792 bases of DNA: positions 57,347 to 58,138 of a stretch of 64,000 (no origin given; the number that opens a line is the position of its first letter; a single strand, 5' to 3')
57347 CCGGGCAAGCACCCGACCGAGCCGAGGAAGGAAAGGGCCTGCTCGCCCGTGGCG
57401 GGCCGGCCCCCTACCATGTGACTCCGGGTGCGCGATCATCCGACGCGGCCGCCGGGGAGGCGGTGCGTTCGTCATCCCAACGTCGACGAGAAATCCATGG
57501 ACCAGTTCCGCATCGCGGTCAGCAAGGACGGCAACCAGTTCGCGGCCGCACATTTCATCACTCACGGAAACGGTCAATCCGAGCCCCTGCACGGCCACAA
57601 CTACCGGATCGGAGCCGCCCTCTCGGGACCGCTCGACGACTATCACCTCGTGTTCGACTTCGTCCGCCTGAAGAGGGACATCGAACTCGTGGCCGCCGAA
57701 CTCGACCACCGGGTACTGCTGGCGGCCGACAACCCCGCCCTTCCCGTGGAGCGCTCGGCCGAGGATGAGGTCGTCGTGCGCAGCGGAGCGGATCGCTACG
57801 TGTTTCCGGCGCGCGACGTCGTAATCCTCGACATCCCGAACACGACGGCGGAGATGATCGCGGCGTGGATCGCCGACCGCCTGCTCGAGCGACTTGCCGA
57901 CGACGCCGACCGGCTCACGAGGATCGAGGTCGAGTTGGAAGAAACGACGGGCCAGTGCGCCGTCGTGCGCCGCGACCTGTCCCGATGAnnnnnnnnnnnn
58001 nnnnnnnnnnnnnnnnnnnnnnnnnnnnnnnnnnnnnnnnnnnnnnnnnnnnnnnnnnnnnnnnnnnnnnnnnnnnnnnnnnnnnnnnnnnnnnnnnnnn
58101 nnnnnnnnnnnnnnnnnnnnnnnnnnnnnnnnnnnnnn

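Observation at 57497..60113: Cys-less PTPS/QueD-like gene coupled to pabB-pabA: candidate FolB-bypass (PTPS-III-like) folate module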

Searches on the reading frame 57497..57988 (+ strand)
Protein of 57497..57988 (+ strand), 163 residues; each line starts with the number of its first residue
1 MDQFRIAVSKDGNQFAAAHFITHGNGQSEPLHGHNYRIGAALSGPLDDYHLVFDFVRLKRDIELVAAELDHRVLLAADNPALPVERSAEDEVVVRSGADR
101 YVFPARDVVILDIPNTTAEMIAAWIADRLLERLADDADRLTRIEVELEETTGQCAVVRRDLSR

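Call 3: search_protein_families(library=pfam, proteins=[window:57497-57988:+], max_evalue=0.01)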
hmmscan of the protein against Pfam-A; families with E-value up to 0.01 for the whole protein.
window:57497-57988:+ (163 aa): 1 family
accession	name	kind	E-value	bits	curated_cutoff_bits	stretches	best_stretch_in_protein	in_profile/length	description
PF01242.24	PTPS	-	1.1e-22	80.7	22.4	1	13-159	6-120/121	6-pyruvoyl tetrahydropterin synthase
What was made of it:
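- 57497..57988 (+): PTPS-III-type 6-pyruvoyltetrahydropterin-synthase paralogue, 163 aa. Zn ligands are His19, His32 and His34. The catalytic residue is Glu29 (57581-57583), and Ser28 stands in place of the QueD Cys. It also has the Asp70-His71 dyad and Glu148/Glu149, the pterin anchor. PF01242, E = 1.1e-22 (call 3).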

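Call 4: search_protein_families(library=ncbifam, proteins=[window:57497-57988:+], max_evalue=0.01)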
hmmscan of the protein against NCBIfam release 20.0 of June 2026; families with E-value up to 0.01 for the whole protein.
window:57497-57988:+ (163 aa): 2 families
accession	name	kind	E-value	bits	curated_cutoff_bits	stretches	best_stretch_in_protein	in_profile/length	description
TIGR03367.1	queuosine_QueD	equivalog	2.9e-18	66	89.25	1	13-129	6-90/92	6-carboxytetrahydropterin synthase QueD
TIGR00039.1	6PTHBS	subfamily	2.3e-14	53.8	125.5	1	13-125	8-120/124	6-pyruvoyl tetrahydropterin synthase/6-carboxytetrahydropterin synthase family protein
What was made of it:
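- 57497..57988 (+): It falls below the cut-offs of the QueD and 6PTHBS NCBIfam models (call 4).
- On QueD / PTPS-I: TIGR03367 scores 66 bits against a cut-off of 89.25 (call 4).
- The best NCBIfam hit by score is TIGR03367 QueD (66 bits; call 4). The QueD score of 66 is below the cut-off of 89.25 (call 4).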

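Call 9: search_solved_structures(query=window:57497-57988:+, max_evalue=0.01, show_alignments=4)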
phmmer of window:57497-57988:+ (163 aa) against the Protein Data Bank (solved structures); distinct sequences matched with E-value up to 0.01: 11.
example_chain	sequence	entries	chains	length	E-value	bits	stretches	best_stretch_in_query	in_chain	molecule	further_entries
1y13_A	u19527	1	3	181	5.5e-17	65.2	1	6-159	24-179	6-pyruvoyl tetrahydropterin synthase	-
2a0s_A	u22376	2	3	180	3.9e-15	59.2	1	14-160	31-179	6-pyruvoyl tetrahydropterin synthase | 6-pyruvoyl tetrahydrobiopterin synthase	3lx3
3m0n_A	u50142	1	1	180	2.2e-14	56.7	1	14-160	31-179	Putative 6-pyruvoyl tetrahydrobiopterin synthase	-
3lze_A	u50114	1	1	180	5.4e-14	55.5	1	14-160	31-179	Putative 6-pyruvoyl tetrahydrobiopterin synthase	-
2dj6_A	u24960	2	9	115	1.1e-07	35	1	14-74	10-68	hypothetical protein PH0634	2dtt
2g64_A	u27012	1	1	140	0.00072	22.6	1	21-74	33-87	Putative 6-pyruvoyl tetrahydrobiopterin synthase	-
4ntk_A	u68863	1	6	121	0.0017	21.4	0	14-78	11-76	6-carboxy-5,6,7,8-tetrahydropterin synthase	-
4ntm_A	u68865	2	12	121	0.0022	21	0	14-74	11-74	6-carboxy-5,6,7,8-tetrahydropterin synthase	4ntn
3qna_A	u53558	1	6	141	0.0026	20.8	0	14-75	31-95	6-carboxy-5,6,7,8-tetrahydropterin synthase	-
3qn0_A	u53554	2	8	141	0.0032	20.5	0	14-74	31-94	6-carboxy-5,6,7,8-tetrahydropterin synthase | 6-pyruvoyl tetrahydrobiopterin synthase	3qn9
2oba_A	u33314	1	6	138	0.0055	19.7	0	15-75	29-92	Probable 6-pyruvoyl tetrahydrobiopterin synthase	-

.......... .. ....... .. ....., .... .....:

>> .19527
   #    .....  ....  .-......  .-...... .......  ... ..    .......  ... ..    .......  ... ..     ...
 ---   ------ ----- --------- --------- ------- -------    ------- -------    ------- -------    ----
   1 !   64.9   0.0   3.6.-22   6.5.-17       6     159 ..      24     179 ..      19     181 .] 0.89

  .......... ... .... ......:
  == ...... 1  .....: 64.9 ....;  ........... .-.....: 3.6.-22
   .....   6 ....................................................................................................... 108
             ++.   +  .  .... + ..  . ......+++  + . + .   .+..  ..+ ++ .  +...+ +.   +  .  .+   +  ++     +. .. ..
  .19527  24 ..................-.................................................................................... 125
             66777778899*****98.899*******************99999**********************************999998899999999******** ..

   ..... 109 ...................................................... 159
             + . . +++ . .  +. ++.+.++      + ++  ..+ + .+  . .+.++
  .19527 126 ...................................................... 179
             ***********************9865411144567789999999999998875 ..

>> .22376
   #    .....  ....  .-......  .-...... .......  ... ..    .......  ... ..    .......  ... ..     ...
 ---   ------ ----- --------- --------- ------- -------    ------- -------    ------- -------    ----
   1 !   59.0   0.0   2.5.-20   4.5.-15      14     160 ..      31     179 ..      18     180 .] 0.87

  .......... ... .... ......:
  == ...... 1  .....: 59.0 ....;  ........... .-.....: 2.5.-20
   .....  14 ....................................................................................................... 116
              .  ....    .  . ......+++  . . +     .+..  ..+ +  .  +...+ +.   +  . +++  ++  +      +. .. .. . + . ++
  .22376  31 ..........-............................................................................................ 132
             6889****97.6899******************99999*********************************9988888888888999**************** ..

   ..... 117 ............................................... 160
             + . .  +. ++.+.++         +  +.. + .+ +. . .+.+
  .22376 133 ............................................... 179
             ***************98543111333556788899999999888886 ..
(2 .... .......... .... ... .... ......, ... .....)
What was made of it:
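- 57497..57988 (+): The best solved-structure match by sequence is P. falciparum PTPS 1Y13 (E = 5.5e-17), with Glu29 aligned to Glu38 (call 9).
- On PTPS-III (COG0720 subfamily that replaces FolB): Glu29 aligns with Pf Glu38 (call 9).
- Glu29 aligns with P. falciparum Glu38 in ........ (call 9). By sequence the query matches Plasmodium PTPS at 5.5e-17 over residues 6-159, against about 1e-3 for E. coli QueD and 7e-4 for C. elegans PTPS (call 9).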

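Call 13: find_homologous_proteins(query=window:57497-57988:+, max_evalue=0.00001)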
Query window:57497-57988:+ (163 aa): 1253 proteins with E <= 0.00001 among 2685 candidates; the best 120 are listed.
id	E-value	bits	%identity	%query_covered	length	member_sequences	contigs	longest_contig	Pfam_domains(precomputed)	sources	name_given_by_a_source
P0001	1.3e-94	332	94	99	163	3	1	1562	PF01242.25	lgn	-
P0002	3.2e-91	321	90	99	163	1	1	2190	PF01242.25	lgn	-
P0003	5.8e-91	320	90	99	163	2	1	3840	PF01242.25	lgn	-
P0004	2.7e-90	318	90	99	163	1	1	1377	PF01242.25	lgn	-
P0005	1.4e-87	309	88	99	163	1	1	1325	PF01242.25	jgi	-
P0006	7.0e-85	300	86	99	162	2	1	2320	PF01242.25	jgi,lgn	-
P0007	3.7e-84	298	85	99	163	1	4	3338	PF01242.25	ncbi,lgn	-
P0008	4.0e-84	298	85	99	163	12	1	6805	PF01242.25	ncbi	ncbi:MAG: 6-pyruvoyl trahydropterin synthase family protein [Gemmatimonadota bacterium]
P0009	7.1e-84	297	83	99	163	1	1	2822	PF01242.25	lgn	-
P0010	1.6e-83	296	86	99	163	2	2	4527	PF01242.25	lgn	-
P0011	3.4e-82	292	83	99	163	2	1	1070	PF01242.25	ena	-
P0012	8.3e-82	290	83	99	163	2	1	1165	PF01242.25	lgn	-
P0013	6.1e-79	281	80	100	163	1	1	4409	PF01242.25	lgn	-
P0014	1.7e-77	276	78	99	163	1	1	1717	PF01242.25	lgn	-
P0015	1.7e-77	276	78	99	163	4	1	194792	PF01242.25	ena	-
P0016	2.0e-75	270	79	99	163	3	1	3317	PF01242.25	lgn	-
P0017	2.1e-75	270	77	99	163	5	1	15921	PF01242.25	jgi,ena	-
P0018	2.2e-74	266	75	99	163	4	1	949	PF01242.25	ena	-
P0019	1.4e-73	264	78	99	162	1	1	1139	PF01242.25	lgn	-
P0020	3.8e-73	262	76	99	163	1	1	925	PF01242.25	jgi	jgi:6-pyruvoyltetrahydropterin/6-carboxytetrahydropterin synthase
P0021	5.2e-73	262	75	99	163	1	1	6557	PF01242.25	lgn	-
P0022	4.3e-72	259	75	99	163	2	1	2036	PF01242.25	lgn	-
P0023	1.0e-71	258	73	99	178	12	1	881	PF01242.25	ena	-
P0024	1.3e-71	257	74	99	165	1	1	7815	PF01242.25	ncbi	-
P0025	2.9e-71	256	75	99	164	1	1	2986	PF01242.25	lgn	-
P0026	1.3e-70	254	74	99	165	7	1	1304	PF01242.25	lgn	-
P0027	1.1e-69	251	73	99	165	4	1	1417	PF01242.25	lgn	-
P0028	1.1e-69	251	74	99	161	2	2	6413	PF01242.25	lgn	-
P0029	1.5e-69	251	74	99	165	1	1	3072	PF01242.25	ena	-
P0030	4.7e-69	249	73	99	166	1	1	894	PF01242.25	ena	-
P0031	4.9e-69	249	73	99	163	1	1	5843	PF01242.25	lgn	-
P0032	6.9e-69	248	74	99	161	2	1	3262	PF01242.25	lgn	-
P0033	1.1e-67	245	72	99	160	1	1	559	PF01242.25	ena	-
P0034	1.2e-67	244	70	99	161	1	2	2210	PF01242.25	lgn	-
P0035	5.0e-67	242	70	99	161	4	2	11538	PF01242.25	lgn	-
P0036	9.2e-67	242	69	99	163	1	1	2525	PF01242.25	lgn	-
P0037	1.6e-66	241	70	99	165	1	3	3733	PF01242.25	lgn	-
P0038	3.0e-65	237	71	99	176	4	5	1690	PF01242.25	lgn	-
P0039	1.2e-62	228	68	99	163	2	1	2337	PF01242.25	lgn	-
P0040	2.1e-62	227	68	99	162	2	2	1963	PF01242.25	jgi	jgi:6-pyruvoyltetrahydropterin/6-carboxytetrahydropterin synthase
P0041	2.1e-61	224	66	99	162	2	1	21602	PF01242.25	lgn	-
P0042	4.0e-60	220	65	99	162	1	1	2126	PF01242.25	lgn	-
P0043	2.6e-59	217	62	99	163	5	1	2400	PF01242.25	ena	-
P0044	4.8e-59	216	62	99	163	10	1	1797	PF01242.25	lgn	-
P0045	1.3e-57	212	60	99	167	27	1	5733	PF01242.25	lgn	-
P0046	1.4e-57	212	61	99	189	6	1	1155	PF01242.25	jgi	jgi:6-pyruvoyltetrahydropterin/6-carboxytetrahydropterin synthase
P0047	4.3e-56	207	58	99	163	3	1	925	PF01242.25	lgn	-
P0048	1.1e-55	206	58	99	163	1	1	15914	PF01242.25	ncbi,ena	-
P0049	2.3e-55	205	59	99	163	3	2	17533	PF01242.25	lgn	-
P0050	2.0e-54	201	58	98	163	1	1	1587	PF01242.25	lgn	-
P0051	3.4e-54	201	58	98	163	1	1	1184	PF01242.25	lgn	-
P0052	7.5e-54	200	58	99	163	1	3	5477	PF01242.25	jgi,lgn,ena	-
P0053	3.3e-53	198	57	99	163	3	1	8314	PF01242.25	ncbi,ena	-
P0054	6.6e-53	197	58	99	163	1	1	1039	PF01242.25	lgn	-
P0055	1.1e-52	196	58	99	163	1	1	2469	PF01242.25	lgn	-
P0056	1.3e-52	196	56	99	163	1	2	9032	PF01242.25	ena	-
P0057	3.6e-52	194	57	99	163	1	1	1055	PF01242.25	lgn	-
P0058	1.2e-51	192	58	98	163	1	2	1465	PF01242.25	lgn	-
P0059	1.9e-51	192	57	99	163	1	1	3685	PF01242.25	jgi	jgi:6-pyruvoyltetrahydropterin/6-carboxytetrahydropterin synthase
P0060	9.0e-51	190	57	99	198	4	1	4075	PF01242.25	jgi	jgi:6-pyruvoyl tetrahydropterin synthase/QueD family protein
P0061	8.5e-49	183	56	99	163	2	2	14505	PF01242.25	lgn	-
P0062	6.1e-48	180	54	99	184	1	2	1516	PF01242.25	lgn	-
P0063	8.7e-48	180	57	99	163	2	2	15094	PF01242.25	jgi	jgi:6-pyruvoyltetrahydropterin/6-carboxytetrahydropterin synthase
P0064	3.8e-47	178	58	98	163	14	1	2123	PF01242.25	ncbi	-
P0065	4.9e-47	177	57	99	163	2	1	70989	PF01242.25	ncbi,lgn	-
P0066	7.8e-47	177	56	99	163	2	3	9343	PF01242.25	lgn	-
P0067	9.8e-47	176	54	99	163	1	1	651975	PF01242.25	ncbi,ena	-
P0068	1.1e-46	176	56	99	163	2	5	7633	PF01242.25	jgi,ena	-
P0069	1.3e-46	176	53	97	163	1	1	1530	PF01242.25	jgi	jgi:6-pyruvoyltetrahydropterin/6-carboxytetrahydropterin synthase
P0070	1.7e-46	176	57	99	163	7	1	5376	PF01242.25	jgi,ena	-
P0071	3.6e-46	175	54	99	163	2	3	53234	PF01242.25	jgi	jgi:6-pyruvoyltetrahydropterin/6-carboxytetrahydropterin synthase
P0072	9.6e-46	173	57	99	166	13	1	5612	PF01242.25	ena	-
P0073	1.0e-45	173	56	98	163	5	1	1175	PF01242.25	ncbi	-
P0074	1.2e-45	173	56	99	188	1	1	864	PF01242.25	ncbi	-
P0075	2.8e-45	172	56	98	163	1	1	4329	PF01242.25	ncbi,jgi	ncbi:MAG: 6-carboxytetrahydropterin synthase [Gemmatimonadota bacterium]|jgi:6-pyruvoyltetrahydropte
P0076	3.6e-45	171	54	98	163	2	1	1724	PF01242.25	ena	-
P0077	1.9e-44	169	56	95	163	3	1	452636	PF01242.25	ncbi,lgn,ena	-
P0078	2.2e-44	169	56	100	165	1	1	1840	PF01242.25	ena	-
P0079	2.4e-44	169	55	98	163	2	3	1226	PF01242.25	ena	-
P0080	6.7e-44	167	54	99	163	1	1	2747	PF01242.25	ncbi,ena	-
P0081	1.3e-43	166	52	100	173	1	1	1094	PF01242.25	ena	-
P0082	1.6e-43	166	56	99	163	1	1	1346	PF01242.25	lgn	-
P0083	2.3e-43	166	56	98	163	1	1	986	PF01242.25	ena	-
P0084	2.5e-43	165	55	97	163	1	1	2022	PF01242.25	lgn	-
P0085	3.3e-43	165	54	99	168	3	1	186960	PF01242.25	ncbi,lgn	-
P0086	1.0e-42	163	53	95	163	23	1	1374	PF01242.25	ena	-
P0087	1.6e-42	163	54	95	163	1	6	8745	PF01242.25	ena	-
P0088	1.9e-42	163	54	95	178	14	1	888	PF01242.25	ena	-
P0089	1.9e-42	163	53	95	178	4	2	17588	PF01242.25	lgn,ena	-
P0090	2.1e-42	162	54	95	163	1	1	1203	PF01242.25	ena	-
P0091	2.3e-42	162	51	99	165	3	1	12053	PF01242.25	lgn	-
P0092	7.8e-42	161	57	79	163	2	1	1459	PF01242.25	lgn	-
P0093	9.4e-42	160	54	95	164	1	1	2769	PF01242.25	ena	-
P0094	1.1e-41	160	53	95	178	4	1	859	PF01242.25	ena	-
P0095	1.6e-41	160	52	99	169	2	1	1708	PF01242.25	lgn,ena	-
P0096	2.2e-41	159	52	95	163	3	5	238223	PF01242.25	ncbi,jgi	jgi:6-pyruvoyltetrahydropterin/6-carboxytetrahydropterin synthase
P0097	2.3e-41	159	51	96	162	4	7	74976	PF01242.25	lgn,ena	-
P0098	8.6e-41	157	52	95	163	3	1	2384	PF01242.25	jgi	jgi:6-pyruvoyltetrahydropterin/6-carboxytetrahydropterin synthase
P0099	1.4e-40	156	55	79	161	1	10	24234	PF01242.25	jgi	jgi:6-pyruvoyltetrahydropterin/6-carboxytetrahydropterin synthase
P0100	3.1e-40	155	53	98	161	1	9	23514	PF01242.25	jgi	jgi:6-pyruvoyltetrahydropterin/6-carboxytetrahydropterin synthase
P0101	3.5e-40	155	54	95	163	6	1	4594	PF01242.25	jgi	jgi:6-pyruvoyltetrahydropterin/6-carboxytetrahydropterin synthase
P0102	4.1e-40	155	53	99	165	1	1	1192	PF01242.25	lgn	-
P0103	4.3e-40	155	52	98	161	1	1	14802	PF01242.25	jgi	jgi:6-pyruvoyltetrahydropterin/6-carboxytetrahydropterin synthase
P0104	5.2e-40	155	55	79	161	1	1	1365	PF01242.25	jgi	jgi:6-pyruvoyltetrahydropterin/6-carboxytetrahydropterin synthase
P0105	5.2e-40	155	55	79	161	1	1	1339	PF01242.25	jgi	jgi:6-pyruvoyltetrahydropterin/6-carboxytetrahydropterin synthase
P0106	5.9e-40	154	52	99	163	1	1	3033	PF01242.25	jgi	jgi:6-pyruvoyltetrahydropterin/6-carboxytetrahydropterin synthase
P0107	6.2e-40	154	52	98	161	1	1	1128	PF01242.25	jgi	jgi:6-pyruvoyltetrahydropterin/6-carboxytetrahydropterin synthase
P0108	6.5e-40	154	52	95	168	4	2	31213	PF01242.25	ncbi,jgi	jgi:6-pyruvoyltetrahydropterin/6-carboxytetrahydropterin synthase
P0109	6.9e-40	154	52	98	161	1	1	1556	PF01242.25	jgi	jgi:6-pyruvoyltetrahydropterin/6-carboxytetrahydropterin synthase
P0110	7.1e-40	154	52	97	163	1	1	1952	PF01242.25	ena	-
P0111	8.2e-40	154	52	100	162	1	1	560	PF01242.25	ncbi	-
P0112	8.6e-40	154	52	96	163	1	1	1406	PF01242.25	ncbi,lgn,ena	-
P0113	8.9e-40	154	51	100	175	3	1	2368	PF01242.25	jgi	jgi:6-pyruvoyltetrahydropterin/6-carboxytetrahydropterin synthase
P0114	1.0e-39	154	54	79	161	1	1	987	PF01242.25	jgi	jgi:6-pyruvoyltetrahydropterin/6-carboxytetrahydropterin synthase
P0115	1.1e-39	154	52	98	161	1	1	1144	PF01242.25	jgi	jgi:6-pyruvoyltetrahydropterin/6-carboxytetrahydropterin synthase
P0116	1.3e-39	153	52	99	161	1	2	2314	PF01242.25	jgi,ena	-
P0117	1.4e-39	153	50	99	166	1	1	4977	PF01242.25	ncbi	-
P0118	1.4e-39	153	49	99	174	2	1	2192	PF01242.25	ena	-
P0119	1.4e-39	153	52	98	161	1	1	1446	PF01242.25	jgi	jgi:6-pyruvoyltetrahydropterin/6-carboxytetrahydropterin synthase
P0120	1.6e-39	153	50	98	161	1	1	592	PF01242.25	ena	-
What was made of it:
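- Checked: Not chance: homologues are 163 aa, which fixes the start codon (call 13).
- One public source names a homologue 6-carboxytetrahydropterin synthase (P0075, call 13).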

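Call 14: find_related_loci(query=window:57497-57988:+, collection=genome_contigs, flank=6000)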
Query window:57497-57988:+ (163 aa) in genome_contigs; peptide patterns used: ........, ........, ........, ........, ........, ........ (x = any residue, [..] = any of these).
494 stretches matched a pattern; 1 encode a relative of the query (tblastn E <= 1e-3); 1 distinct loci.
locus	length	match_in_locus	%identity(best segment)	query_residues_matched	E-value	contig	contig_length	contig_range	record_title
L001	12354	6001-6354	34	5-159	3e-13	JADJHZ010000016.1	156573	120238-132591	MAG: Haliscomenobacter sp. isolate Ega_18-Q3-R5-49_BATAC.545 tig00007885-10-1562190, whole genome shotgun sequence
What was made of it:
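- On PTPS-III (COG0720 subfamily that replaces FolB): The genome-collection scan was used up without finding this genome (call 14).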

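Call 15: find_encoding_contigs(protein=P0015, flank=10000, max_places=2)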
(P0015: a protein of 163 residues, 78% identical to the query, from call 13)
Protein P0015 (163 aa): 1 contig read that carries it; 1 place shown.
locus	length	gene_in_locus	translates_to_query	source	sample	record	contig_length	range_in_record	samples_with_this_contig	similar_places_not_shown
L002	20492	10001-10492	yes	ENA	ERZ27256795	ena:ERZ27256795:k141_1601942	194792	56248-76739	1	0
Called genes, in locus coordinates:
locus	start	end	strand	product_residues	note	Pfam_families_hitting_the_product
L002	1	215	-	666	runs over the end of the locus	PF06480:FtsH_ext, PF00004:AAA, PF07728:AAA_5 (weak), PF17862:AAA_lid_3, PF01434:Peptidase_M41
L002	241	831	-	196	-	PF00156:Pribosyltran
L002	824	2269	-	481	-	PF01171:ATP_bind_3, PF11734:TilS_C (weak)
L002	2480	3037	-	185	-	PF01765:RRF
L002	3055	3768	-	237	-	PF00696:AA_kinase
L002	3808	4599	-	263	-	PF00889:EF_TS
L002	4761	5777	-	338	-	PF00318:Ribosomal_S2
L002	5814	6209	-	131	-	PF00380:Ribosomal_S9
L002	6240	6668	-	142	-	PF00572:Ribosomal_L13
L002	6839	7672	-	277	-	PF00140:Sigma70_r1_2, PF04542:Sigma70_r2, PF04539:Sigma70_r3, PF04545:Sigma70_r4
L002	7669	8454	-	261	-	PF10502:Peptidase_S26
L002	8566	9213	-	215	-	-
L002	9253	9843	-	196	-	PF02834:LigT_PEase, PF13563:2_5_RNA_ligase2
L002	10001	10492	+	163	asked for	PF01242:PTPS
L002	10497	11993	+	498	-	PF04715:, PF00425:Chorismate_bind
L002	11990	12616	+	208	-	PF00117:GATase, PF07722:Peptidase_C26 (weak)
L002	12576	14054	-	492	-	PF13541:ChlI, PF00158:Sigma54_activat (faint), PF00493:MCM (faint), PF01078:Mg_chelatase, PF07728:AAA_5, PF13335:Mg_chelatase_C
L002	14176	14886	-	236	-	PF00881:Nitroreductase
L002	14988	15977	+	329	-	PF00892:EamA, PF04142:Nuc_sug_transp (faint)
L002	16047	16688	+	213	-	PF02633:Creatininase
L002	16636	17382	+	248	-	-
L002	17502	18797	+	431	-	PF00364:Biotin_lipoyl (faint), PF25917:BSH_RND, PF25973:BSH_CzcB (weak), PF25990:Beta-barrel_YknX, PF25989:YknX_C (weak)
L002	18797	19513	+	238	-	PF00005:ABC_tran, PF02463:SMC_N (faint)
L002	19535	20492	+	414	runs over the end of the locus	PF12704:MacB_PCD, PF02687:FtsX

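Call 16: find_encoding_contigs(protein=P0067, flank=8000, max_places=2)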
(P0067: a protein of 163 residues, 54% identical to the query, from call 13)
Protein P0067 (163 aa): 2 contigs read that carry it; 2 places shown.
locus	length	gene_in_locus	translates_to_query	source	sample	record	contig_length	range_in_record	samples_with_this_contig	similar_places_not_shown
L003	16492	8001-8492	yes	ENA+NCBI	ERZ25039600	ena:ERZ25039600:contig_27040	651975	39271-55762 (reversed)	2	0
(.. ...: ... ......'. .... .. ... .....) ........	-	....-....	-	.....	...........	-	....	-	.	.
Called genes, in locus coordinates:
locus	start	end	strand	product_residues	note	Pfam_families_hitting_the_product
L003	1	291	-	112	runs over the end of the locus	-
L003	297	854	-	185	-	PF01765:RRF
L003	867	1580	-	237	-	PF00696:AA_kinase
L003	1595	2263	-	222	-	PF00889:EF_TS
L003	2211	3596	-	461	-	PF00318:Ribosomal_S2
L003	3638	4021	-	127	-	PF00380:Ribosomal_S9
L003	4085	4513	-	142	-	PF00572:Ribosomal_L13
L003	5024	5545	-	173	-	PF04542:Sigma70_r2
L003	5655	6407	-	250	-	PF10502:Peptidase_S26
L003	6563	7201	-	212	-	-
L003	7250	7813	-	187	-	PF02834:LigT_PEase, PF13563:2_5_RNA_ligase2, PF02834:LigT_PEase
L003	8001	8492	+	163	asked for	PF01242:PTPS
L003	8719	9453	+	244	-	-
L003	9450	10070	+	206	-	PF00425:Chorismate_bind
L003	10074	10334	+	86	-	PF00117:GATase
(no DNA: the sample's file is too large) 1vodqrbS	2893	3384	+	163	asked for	PF01242:PTPS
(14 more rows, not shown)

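Call 17: find_encoding_contigs(protein=P0077, flank=8000, max_places=2)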
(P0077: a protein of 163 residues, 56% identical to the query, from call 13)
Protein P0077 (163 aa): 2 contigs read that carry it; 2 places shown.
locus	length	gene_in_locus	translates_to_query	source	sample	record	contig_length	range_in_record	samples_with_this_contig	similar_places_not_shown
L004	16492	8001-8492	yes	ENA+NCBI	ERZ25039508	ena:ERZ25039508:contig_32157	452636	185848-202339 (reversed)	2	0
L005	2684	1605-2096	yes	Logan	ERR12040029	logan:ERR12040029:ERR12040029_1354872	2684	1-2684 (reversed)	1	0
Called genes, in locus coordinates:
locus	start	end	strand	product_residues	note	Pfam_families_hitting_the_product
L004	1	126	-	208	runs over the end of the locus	PF01171:ATP_bind_3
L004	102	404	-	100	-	-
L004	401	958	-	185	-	PF01765:RRF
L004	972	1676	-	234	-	PF00696:AA_kinase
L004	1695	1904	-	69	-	PF00889:EF_TS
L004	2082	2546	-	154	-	PF00889:EF_TS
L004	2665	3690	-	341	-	PF00318:Ribosomal_S2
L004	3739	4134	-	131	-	PF00380:Ribosomal_S9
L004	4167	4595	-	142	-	PF00572:Ribosomal_L13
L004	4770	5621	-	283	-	PF00140:Sigma70_r1_2, PF04542:Sigma70_r2, PF04539:Sigma70_r3, PF04545:Sigma70_r4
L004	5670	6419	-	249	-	PF10502:Peptidase_S26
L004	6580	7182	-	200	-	-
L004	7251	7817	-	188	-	PF02834:LigT_PEase, PF13563:2_5_RNA_ligase2, PF10469:AKAP7_NLS (weak), PF02834:LigT_PEase (weak)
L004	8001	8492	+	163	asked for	PF01242:PTPS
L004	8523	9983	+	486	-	PF04715:, PF00425:Chorismate_bind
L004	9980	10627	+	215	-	PF00117:GATase, PF07722:Peptidase_C26 (weak)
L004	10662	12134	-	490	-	PF13541:ChlI, PF00158:Sigma54_activat, PF01078:Mg_chelatase, PF07728:AAA_5, PF00493:MCM, PF13335:Mg_chelatase_C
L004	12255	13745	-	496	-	PF00881:Nitroreductase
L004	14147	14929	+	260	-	PF02633:Creatininase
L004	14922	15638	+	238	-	-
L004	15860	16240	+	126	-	PF00364:Biotin_lipoyl (weak), PF25917:BSH_RND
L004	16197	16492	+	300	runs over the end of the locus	PF25954:Beta-barrel_RND_2 (faint), PF25990:Beta-barrel_YknX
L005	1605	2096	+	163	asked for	PF01242:PTPS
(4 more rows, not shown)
